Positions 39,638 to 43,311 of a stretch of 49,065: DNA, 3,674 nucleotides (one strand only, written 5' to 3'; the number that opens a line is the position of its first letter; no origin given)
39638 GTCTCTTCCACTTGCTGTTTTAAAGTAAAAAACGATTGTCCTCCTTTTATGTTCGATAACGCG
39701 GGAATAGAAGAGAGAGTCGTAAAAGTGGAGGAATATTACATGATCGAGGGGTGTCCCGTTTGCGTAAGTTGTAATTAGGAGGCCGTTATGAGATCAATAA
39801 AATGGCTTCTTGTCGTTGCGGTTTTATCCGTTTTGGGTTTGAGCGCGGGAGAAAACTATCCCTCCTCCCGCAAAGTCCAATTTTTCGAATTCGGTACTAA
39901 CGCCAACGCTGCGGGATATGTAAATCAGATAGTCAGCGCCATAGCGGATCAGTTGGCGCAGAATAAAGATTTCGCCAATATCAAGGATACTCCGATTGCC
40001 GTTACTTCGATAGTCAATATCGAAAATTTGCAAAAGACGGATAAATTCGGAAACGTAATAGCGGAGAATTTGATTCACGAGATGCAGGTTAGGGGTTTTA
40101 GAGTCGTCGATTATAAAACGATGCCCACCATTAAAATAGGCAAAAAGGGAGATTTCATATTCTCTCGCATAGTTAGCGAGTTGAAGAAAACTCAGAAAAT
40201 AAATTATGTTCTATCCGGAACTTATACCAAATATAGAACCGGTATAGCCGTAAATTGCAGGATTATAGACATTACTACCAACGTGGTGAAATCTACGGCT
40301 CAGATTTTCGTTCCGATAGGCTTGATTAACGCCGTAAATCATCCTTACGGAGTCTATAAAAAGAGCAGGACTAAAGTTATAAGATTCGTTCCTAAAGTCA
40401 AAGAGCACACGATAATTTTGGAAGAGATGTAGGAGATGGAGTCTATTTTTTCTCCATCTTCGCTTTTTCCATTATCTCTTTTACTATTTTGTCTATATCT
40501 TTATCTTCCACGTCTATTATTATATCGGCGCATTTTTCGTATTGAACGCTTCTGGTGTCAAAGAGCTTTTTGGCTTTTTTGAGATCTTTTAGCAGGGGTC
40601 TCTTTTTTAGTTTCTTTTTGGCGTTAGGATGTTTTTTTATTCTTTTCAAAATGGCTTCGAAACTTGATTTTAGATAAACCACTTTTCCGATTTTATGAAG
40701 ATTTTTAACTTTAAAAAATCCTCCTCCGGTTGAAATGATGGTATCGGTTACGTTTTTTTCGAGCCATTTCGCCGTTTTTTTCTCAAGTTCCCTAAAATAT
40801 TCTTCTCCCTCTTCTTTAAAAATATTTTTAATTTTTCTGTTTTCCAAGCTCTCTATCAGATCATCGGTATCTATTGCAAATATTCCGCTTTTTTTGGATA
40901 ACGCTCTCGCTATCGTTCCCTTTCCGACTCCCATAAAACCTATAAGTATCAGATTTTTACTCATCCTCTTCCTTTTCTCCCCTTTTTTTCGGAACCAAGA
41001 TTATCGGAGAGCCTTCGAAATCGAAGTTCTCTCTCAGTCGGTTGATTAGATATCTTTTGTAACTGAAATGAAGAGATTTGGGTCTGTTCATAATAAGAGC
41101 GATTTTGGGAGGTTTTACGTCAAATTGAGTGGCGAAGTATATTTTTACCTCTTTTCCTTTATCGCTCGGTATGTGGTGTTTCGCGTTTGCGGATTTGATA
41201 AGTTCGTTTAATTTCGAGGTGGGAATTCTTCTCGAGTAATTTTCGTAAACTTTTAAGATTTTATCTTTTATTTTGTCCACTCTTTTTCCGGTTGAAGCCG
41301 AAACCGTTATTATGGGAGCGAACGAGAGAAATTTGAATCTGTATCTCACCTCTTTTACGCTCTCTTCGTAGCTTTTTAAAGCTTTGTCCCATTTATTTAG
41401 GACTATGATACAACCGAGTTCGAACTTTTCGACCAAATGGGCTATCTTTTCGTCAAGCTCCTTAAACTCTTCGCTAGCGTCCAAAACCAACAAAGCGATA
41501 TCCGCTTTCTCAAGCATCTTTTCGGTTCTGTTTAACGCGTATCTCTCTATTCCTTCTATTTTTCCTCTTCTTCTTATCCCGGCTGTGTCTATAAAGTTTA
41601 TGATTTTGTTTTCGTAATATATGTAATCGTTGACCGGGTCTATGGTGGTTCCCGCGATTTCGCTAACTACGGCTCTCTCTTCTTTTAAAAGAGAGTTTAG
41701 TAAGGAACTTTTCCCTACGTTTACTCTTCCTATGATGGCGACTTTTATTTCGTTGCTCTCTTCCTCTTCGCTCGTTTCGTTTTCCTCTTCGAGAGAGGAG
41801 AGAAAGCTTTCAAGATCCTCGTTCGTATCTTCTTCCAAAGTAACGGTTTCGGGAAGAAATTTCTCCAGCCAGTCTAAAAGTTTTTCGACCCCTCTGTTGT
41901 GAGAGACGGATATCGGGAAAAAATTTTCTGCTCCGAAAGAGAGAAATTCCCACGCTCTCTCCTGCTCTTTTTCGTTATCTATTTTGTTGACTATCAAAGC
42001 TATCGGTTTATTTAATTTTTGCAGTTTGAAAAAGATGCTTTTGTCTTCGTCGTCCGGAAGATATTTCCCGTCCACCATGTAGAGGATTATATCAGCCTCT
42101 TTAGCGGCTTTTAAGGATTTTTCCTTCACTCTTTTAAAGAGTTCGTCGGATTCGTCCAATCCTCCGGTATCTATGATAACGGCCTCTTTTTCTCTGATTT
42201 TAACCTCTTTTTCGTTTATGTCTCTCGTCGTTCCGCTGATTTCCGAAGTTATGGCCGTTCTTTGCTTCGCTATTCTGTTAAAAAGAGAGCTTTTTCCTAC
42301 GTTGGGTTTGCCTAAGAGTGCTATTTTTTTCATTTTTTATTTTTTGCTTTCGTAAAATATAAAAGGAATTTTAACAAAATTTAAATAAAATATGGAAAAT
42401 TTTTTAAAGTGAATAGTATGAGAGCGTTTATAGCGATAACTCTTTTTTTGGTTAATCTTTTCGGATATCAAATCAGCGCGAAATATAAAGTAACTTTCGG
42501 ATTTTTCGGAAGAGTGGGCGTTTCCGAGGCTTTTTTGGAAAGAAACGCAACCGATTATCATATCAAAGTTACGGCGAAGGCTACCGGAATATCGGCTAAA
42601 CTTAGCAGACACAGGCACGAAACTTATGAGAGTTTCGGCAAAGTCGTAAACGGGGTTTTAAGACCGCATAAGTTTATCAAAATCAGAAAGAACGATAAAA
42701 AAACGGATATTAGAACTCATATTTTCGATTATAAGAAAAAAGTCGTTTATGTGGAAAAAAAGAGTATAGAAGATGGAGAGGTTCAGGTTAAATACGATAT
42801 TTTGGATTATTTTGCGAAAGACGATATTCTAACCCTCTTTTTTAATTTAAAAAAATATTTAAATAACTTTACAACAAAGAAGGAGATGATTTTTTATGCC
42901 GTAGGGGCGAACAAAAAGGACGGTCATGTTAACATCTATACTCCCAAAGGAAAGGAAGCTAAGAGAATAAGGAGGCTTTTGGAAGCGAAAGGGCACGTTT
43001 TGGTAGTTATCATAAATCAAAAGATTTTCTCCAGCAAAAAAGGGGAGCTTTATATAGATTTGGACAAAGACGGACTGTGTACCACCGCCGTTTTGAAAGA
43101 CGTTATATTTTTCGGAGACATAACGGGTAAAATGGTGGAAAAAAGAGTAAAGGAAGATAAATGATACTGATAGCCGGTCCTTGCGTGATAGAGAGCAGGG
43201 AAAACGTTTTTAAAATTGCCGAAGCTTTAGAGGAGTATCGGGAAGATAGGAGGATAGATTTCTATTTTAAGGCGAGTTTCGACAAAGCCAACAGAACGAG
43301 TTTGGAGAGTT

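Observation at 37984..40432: Tandemly duplicated cassette: 8-Cys mini-lipoprotein translationally coupled to a FlgO-like periplasmic protein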

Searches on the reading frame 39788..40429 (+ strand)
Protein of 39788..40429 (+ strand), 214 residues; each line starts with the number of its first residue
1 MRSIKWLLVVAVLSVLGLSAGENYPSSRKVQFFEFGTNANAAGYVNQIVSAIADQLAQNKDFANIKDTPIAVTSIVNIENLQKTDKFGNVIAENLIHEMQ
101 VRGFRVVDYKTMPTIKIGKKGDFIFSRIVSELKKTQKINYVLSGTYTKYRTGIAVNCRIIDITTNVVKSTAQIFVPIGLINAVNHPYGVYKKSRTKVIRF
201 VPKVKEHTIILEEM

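Call 3: search_protein_families(library=pfam, proteins=[window:39788-40429:+], max_evalue=1)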
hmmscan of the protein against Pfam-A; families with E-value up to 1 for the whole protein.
window:39788-40429:+ (214 aa): 2 families
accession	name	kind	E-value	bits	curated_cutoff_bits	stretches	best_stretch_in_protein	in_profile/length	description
PF17680.6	FlgO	-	1.6e-41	141.6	22.6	1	51-177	2-127/130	FlgO protein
PF21356.2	Vps27_GAT-like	-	0.0058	17.3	27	1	133-164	38-69/71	Vacuolar protein sorting-associated protein 27, GAT-like domain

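Call 4: search_protein_families(library=ncbifam, proteins=[window:39788-40429:+], max_evalue=1)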
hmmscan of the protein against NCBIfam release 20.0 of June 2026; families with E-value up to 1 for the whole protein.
window:39788-40429:+ (214 aa): 2 families
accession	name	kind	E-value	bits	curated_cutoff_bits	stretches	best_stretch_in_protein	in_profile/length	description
NF047620.1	FlgprotMotYVib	equivalog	0.041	13.5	400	1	75-179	131-231/271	flagellar protein MotY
NF000486.1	AAC_6p_Ip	exception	0.052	13.5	390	1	134-204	86-148/173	aminoglycoside 6'-N-acetyltransferase AAC(6')-Ip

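Call 90: search_protein_families(library=padloc, proteins=[window:39788-40429:+], max_evalue=0.01)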
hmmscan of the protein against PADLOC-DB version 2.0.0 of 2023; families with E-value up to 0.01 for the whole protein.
window:39788-40429:+ (214 aa): 0 families

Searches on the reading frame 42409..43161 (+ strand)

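Call 91: search_protein_families(library=pfam, proteins=[window:42409-43161:+], max_evalue=0.001)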
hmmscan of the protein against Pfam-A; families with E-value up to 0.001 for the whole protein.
window:42409-43161:+ (251 aa): 1 family
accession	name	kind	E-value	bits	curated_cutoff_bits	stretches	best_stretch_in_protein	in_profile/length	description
PF11306.15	DUF3108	-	0.00011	22.5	26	1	25-187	1-155/209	Protein of unknown function (DUF3108)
